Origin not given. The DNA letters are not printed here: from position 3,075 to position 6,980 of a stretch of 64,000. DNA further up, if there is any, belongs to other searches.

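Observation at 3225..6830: Giant surface protein with about 14 nearly identical 49-aa His-Cys3 repeats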

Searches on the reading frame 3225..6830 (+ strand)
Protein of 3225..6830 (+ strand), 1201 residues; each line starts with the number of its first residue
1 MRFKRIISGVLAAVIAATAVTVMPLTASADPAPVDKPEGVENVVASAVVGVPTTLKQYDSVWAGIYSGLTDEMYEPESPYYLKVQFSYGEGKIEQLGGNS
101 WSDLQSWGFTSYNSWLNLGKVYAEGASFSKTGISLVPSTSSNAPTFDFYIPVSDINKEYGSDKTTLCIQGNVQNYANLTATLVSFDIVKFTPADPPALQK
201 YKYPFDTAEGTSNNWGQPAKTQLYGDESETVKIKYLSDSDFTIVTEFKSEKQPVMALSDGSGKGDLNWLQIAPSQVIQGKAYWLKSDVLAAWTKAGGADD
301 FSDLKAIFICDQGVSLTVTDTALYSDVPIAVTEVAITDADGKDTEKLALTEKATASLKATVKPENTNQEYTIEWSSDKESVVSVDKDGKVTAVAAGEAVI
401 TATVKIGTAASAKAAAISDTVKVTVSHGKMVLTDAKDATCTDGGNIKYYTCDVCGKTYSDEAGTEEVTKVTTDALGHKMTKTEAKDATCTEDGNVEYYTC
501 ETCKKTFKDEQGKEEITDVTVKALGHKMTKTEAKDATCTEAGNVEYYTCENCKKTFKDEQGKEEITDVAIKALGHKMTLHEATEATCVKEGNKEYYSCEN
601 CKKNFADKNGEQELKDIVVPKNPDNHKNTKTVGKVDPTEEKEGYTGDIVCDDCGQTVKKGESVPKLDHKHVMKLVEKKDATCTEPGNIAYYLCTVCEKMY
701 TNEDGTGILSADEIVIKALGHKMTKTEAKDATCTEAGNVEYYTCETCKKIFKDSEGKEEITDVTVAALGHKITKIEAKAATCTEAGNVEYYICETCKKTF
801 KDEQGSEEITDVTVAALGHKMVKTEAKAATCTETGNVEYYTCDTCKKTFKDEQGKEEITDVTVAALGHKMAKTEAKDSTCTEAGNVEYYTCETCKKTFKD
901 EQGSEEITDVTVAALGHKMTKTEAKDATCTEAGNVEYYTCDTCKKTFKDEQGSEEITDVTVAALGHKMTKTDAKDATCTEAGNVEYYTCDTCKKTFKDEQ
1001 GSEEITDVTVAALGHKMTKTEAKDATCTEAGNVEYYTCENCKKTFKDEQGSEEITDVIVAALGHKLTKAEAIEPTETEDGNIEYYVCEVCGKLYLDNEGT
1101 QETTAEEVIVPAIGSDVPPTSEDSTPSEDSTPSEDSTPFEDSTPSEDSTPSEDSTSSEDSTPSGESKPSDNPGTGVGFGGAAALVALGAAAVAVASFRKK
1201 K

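Call 3: search_protein_families(library=pfam, proteins=[window:3225-6830:+], max_evalue=1)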
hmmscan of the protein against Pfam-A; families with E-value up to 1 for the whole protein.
window:3225-6830:+ (1201 aa): 20 families
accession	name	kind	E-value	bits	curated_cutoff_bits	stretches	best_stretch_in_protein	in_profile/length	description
PF23674.1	RYYR-CCHC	-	2.4e-24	85.5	27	5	488-522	30-63/79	RYYR-CCHC domain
PF18502.6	Mrpl_C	-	4.8e-17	62.7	25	5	502-576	20-93/111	54S ribosomal protein L8 C-terminal domain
PF12874.13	zf-met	-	4.2e-15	55.9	21.2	6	498-511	1-14/25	Zinc-finger of C2H2 type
PF02368.24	Big_2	-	1.3e-10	41.5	22.8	1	339-410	10-74/79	Bacterial Ig-like domain (group 2)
PF18259.7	CBM65_1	-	1.8e-10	41.4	25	1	205-319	1-111/113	Carbohydrate binding module 65 domain 1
PF05580.18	Peptidase_S55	-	4e-10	40.5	25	0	960-1002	28-70/210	SpoIVB peptidase S55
PF18439.7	zf_UBZ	-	1.6e-07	31.3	25.6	0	838-852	1-15/32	Ubiquitin-Binding Zinc Finger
PF06639.16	BAP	-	2.8e-05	24.9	25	2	399-460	8-68/76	Basal layer antifungal peptide (BAP)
PF03660.19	PHF5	-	7.3e-05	23.4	26.7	0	774-814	53-93/104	PHF5-like protein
PF00096.32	zf-C2H2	-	0.00015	22.5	25.2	0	449-460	1-12/23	Zinc finger, C2H2 type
PF12171.14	zf-C2H2_jaz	-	0.00084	19.9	22.6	0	791-804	2-15/27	Zinc-finger double-stranded RNA-binding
PF20578.4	aBig_2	-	0.0036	17.5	27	1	358-414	23-81/89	Atrophied bacterial Ig domain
PF24293.1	TPR_Edg1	-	0.0078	15.5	27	0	990-1055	189-257/397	Edg1, TPR repeats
PF18448.7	CBM46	-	0.024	15.4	26.5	0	458-517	5-64/105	Carbohydrate binding domain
PF23412.1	zf_RING_Vps8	-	0.097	13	27.3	0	693-747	1-52/52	Vps8 RING zinc finger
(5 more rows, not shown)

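Call 4: search_protein_families(library=ncbifam, proteins=[window:3225-6830:+], max_evalue=1)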
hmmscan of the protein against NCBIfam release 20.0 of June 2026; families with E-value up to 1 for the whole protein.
window:3225-6830:+ (1201 aa): 6 families
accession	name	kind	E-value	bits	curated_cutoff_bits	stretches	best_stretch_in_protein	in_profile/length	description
TIGR03617.1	F420_MSMEG_2256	subfamily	8.2e-05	21.7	278.15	0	887-927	119-159/318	TIGR03617 family F420-dependent LLM class oxidoreductase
NF041912.1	HVO_0758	equivalog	0.003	17.4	70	0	498-519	21-42/55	HVO_0758 family zinc finger protein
NF001385.0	PRK00279.2-3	equivalog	0.0064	16.1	315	0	790-814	130-154/213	adenylate kinase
NF002734.0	PRK02654.1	equivalog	0.018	13.9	324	1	329-412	163-245/384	membrane protein insertase YidC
NF001604.0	PRK00398.1-1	equivalog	0.072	12.7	103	0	546-562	3-19/48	DNA-directed RNA polymerase subunit P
NF050058.1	e_dPHAscl_type1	hypoth_equivalog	0.14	11.6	150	0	819-883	198-264/276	extracellular catalytic domain type 1 short-chain-length polyhydroxyalkanoate depolymerase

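Call 7: search_solved_structures(query=window:3225-6827:+, max_evalue=1, show_alignments=3)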
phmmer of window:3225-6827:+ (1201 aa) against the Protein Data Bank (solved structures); distinct sequences matched with E-value up to 1: 6.
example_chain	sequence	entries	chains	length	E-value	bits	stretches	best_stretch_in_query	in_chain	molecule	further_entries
9qa6_A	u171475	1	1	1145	6.3e-08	34.1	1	917-961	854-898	IgA protease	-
9cuy_c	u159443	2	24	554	0.0014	19.7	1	344-440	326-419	Short tail fiber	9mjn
7quz_AAA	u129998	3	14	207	0.0039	18.2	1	354-419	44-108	Beta-1,3-glucanase bglH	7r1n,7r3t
4aek_A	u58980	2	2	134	0.11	13.5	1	262-310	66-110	ENDOGLUCANASE CEL5A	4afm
4aem_A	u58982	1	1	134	0.11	13.5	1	262-310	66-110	ENDOGLUCANASE CEL5A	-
4afd_A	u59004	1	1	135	0.11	13.4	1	262-310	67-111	ENDOGLUCANASE CEL5A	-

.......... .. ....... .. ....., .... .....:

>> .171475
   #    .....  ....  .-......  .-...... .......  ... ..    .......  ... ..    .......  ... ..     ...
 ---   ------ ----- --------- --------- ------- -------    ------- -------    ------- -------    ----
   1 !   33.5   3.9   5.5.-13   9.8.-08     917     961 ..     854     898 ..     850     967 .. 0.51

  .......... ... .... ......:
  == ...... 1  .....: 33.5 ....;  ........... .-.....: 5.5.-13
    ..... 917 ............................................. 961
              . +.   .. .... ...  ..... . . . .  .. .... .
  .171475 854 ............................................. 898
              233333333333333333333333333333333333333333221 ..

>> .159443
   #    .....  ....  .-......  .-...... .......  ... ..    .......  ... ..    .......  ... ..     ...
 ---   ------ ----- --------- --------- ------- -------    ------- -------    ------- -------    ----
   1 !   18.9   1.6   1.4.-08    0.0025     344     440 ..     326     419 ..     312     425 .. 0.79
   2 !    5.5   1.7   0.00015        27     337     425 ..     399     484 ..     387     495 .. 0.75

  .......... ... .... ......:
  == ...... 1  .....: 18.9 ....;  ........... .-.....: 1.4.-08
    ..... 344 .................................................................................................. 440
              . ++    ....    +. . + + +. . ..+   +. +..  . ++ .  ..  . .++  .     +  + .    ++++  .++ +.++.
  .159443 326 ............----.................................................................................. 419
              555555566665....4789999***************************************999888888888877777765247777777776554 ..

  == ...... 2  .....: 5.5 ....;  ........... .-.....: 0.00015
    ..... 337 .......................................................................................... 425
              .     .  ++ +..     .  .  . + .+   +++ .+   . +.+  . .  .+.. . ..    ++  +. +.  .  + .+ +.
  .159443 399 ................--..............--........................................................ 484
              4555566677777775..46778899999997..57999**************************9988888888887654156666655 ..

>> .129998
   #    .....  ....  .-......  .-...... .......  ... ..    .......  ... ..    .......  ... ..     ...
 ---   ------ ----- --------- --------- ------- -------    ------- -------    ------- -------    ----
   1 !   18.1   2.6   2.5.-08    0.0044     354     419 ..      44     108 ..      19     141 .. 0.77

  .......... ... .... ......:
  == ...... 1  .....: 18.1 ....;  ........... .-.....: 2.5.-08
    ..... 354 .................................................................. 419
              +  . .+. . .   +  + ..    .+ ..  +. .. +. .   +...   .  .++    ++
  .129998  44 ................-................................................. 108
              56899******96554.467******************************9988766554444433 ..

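Call 8: find_homologous_proteins(query=window:3225-6827:+)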
Query window:3225-6827:+ (1201 aa): 1002 proteins with E <= 0.001 among 8000 candidates; the best 120 are listed.
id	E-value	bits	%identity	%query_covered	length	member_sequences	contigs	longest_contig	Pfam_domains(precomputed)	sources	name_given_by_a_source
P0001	6.6e-240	817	44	60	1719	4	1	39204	PF19127.7,PF23674.2,PF07754.18,PF23104.2,PF23145.2,PF01473.27,PF19085.7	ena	-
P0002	1.1e-231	790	37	62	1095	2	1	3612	PF26743.1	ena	-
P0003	1.3e-200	687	43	53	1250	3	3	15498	PF25185.2,PF23674.2,PF00963.25,PF00096.33,PF12171.15,PF12874.14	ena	-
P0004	1.6e-196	674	44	56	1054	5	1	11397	PF25185.2,PF23674.2,PF00963.25,PF00096.33,PF12874.14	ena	-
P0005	5.0e-194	665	40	54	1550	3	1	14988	PF25185.2,PF13306.13,PF13946.12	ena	-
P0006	6.0e-189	649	44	57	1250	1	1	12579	PF25185.2,PF23674.2,PF00963.25,PF00096.33,PF12874.14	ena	-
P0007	1.3e-187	644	43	57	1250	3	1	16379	PF18439.8,PF25185.2,PF23674.2,PF00963.25,PF23104.2,PF00096.33,PF12171.15,PF12874.14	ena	-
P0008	1.7e-182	627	46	57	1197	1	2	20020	PF25185.2,PF23674.2,PF00963.25,PF25095.2,PF12171.15,PF12874.14,PF13248.12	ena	-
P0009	2.0e-182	627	46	51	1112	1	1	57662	PF18439.8,PF25185.2,PF23674.2,PF02368.25,PF20097.5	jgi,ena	-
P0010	4.1e-169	583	49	45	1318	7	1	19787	PF19127.7,PF23674.2,PF07754.18,PF23145.2,PF01473.27,PF20097.5,PF19085.7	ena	-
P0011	4.2e-169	583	45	51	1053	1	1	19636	PF25185.2,PF23674.2,PF00963.25,PF00096.33,PF12171.15,PF12874.14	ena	-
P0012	8.2e-164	565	43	49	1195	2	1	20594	PF25185.2,PF23674.2,PF00963.25,PF25095.2,PF12171.15,PF12874.14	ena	-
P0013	4.8e-159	550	45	51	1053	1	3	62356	PF25185.2,PF23674.2,PF00963.25,PF00096.33,PF12171.15,PF12874.14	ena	-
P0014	2.7e-156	540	43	46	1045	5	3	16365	PF25185.2,PF23674.2,PF00963.25,PF12171.15,PF12874.14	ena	-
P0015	1.1e-154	535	46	44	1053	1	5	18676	PF25185.2,PF23674.2,PF00963.25,PF00096.33,PF12171.15,PF12874.14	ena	-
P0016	2.3e-154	534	36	49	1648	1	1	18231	PF20641.4,PF18439.8,PF02148.26,PF13306.13,PF24292.2,PF05725.19,PF13855.13,PF27808.1,PF13248.12,PF02892.22,PF23077.2,PF06467.21,PF00404.25,PF26435.2,PF23145.2,PF20097.5,PF20085.6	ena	-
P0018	1.0e-152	529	47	51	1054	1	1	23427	PF25185.2,PF23674.2,PF00963.25,PF00096.33,PF12171.15,PF12874.14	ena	-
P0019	6.4e-149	516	48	48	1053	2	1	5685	PF25185.2,PF23674.2,PF00963.25,PF00096.33,PF12171.15,PF12874.14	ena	-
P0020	2.2e-146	508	56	28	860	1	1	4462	PF23674.2,PF00963.25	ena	-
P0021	1.5e-145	505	45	51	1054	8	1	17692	PF25185.2,PF23674.2,PF00963.25,PF00096.33,PF12171.15,PF12874.14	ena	-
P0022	9.9e-145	502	41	56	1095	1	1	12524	PF25185.2,PF23674.2,PF00963.25,PF00096.33,PF12171.15,PF12874.14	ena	-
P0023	1.6e-143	498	47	51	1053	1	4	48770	PF25185.2,PF23674.2,PF00963.25,PF00096.33,PF12171.15,PF12874.14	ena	-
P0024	1.1e-141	492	42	52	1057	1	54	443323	PF25185.2,PF23674.2,PF00963.25,PF12171.15,PF12874.14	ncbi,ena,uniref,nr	ncbi:cohesin domain-containing protein [uncultured Gemmiger sp.]|uniref:cohesin domain-containing pr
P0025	3.0e-141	491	42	52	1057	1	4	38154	PF25185.2,PF23674.2,PF00963.25,PF12171.15,PF12874.14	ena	-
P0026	3.2e-141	491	42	52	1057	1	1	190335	PF25185.2,PF23674.2,PF00963.25,PF12171.15,PF12874.14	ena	-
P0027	7.8e-141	489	42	52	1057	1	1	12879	PF25185.2,PF23674.2,PF00963.25,PF12171.15,PF12874.14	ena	-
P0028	1.9e-140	488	39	44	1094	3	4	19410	PF23674.2,PF00963.25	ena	-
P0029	3.7e-140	487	42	52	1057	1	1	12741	PF25185.2,PF23674.2,PF00963.25,PF12171.15,PF12874.14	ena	-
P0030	1.8e-139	485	45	30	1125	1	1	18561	PF00395.26,PF02368.25,PF26918.1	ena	-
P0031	4.7e-139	483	42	52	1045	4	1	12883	PF25185.2,PF23674.2,PF00963.25,PF23104.2,PF25095.2,PF12171.15,PF12874.14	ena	-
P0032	1.6e-138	482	45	44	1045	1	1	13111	PF25185.2,PF23674.2,PF00963.25,PF00096.33,PF12171.15,PF12874.14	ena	-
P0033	2.5e-136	474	52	35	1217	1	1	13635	PF19127.7,PF23674.2,PF07754.18,PF23145.2,PF01473.27,PF19085.7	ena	-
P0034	2.7e-136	474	43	49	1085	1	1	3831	PF25185.2,PF23674.2,PF00963.25,PF12171.15,PF12874.14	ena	-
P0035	5.9e-136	473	41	52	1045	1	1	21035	PF25185.2,PF23674.2,PF00963.25,PF12171.15,PF12874.14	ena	-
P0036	1.2e-134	469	42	49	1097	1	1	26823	PF25185.2,PF23674.2,PF00963.25,PF00096.33,PF25095.2,PF12171.15,PF12874.14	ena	-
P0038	6.9e-128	446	55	28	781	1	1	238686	PF25185.2,PF23674.2,PF12171.15,PF12874.14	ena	-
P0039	2.5e-127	445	48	38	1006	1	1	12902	PF25185.2,PF23674.2,PF00963.25,PF23104.2,PF12171.15,PF12874.14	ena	-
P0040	6.3e-127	443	47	38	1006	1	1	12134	PF25185.2,PF23674.2,PF00963.25,PF23104.2,PF12171.15,PF12874.14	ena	-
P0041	1.1e-126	442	47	38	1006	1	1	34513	PF25185.2,PF23674.2,PF00963.25,PF23104.2,PF12171.15,PF12874.14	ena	-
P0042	5.6e-126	440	48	38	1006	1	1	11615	PF25185.2,PF23674.2,PF00963.25,PF12874.14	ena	-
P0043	3.1e-123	431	53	28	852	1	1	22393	PF25185.2,PF23674.2,PF00963.25,PF12874.14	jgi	-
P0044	7.2e-122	426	40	45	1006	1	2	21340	PF25185.2,PF23674.2,PF00963.25,PF25095.2,PF12171.15,PF12874.14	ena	-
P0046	8.3e-116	406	50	32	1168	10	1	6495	PF19127.7,PF23674.2,PF23145.2,PF01473.27,PF19085.7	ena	-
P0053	2.2e-107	378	47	32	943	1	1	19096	PF25185.2,PF23674.2,PF00963.25,PF12171.15,PF12874.14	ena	-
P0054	2.0e-106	375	51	30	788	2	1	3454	PF25185.2,PF23674.2,PF12874.14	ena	-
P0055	2.8e-106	375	54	28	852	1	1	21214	PF25185.2,PF23674.2,PF00963.25,PF12874.14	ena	-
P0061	5.2e-104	367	47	36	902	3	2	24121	PF25185.2,PF23674.2,PF00963.25,PF00096.33,PF12874.14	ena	-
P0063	4.5e-98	348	46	34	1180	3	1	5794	PF00395.26,PF02368.25,PF26918.1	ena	-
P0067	4.9e-95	338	39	33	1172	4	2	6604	PF09479.17,PF02368.25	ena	-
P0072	3.5e-93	331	47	29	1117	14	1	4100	PF19127.7,PF23674.2,PF23145.2,PF01473.27,PF19085.7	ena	-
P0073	3.8e-92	328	36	49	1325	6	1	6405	PF19553.5,PF18439.8,PF02148.26,PF13306.13,PF24292.2,PF13855.13,PF13248.12,PF02892.22,PF06467.21,PF00404.25,PF26435.2,PF12799.14,PF23145.2,PF20085.6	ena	-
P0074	1.1e-91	326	47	31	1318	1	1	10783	PF19127.7,PF23674.2,PF01473.27,PF19085.7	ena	-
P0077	4.8e-90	321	36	47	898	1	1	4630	PF22359.3,PF02368.25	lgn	-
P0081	6.5e-89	317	40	26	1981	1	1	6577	PF13306.13,PF23674.2,PF02368.25,PF13855.13,PF26918.1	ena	-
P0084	5.1e-87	311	37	30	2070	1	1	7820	PF13306.13,PF23674.2,PF02368.25,PF13855.13,PF26918.1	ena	-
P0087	2.5e-85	305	38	42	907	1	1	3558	PF23674.2,PF02368.25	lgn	-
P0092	5.2e-83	298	36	34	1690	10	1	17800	PF26182.1,PF22359.3,PF02368.25,PF26918.1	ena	-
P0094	6.3e-81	291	40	24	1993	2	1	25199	PF13306.13,PF23674.2,PF02368.25,PF13855.13,PF26918.1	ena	-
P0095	2.8e-80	289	49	22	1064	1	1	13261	PF19127.7,PF23674.2,PF01473.27,PF19085.7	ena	-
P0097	5.9e-80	288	29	52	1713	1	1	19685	PF23674.2,PF23250.2,PF28098.1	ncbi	-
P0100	7.5e-79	284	43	29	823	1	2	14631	PF25185.2,PF23674.2,PF22359.3,PF02368.25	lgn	-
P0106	8.1e-77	277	37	32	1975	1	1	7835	PF13306.13,PF23674.2,PF02368.25,PF13855.13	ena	-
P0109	1.6e-75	273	43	31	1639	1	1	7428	PF23674.2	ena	-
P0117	3.1e-73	265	27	56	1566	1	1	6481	PF02368.25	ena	-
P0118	4.6e-73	265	37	45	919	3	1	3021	PF25185.2,PF23674.2,PF22359.3,PF02368.25,PF26918.1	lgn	-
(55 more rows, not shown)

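Call 23: find_encoding_contigs(protein=window:3225-6827:+, flank=3000, max_places=6)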
Protein window:3225-6827:+ (1201 aa): no gene with exactly this product is on record in the collection.
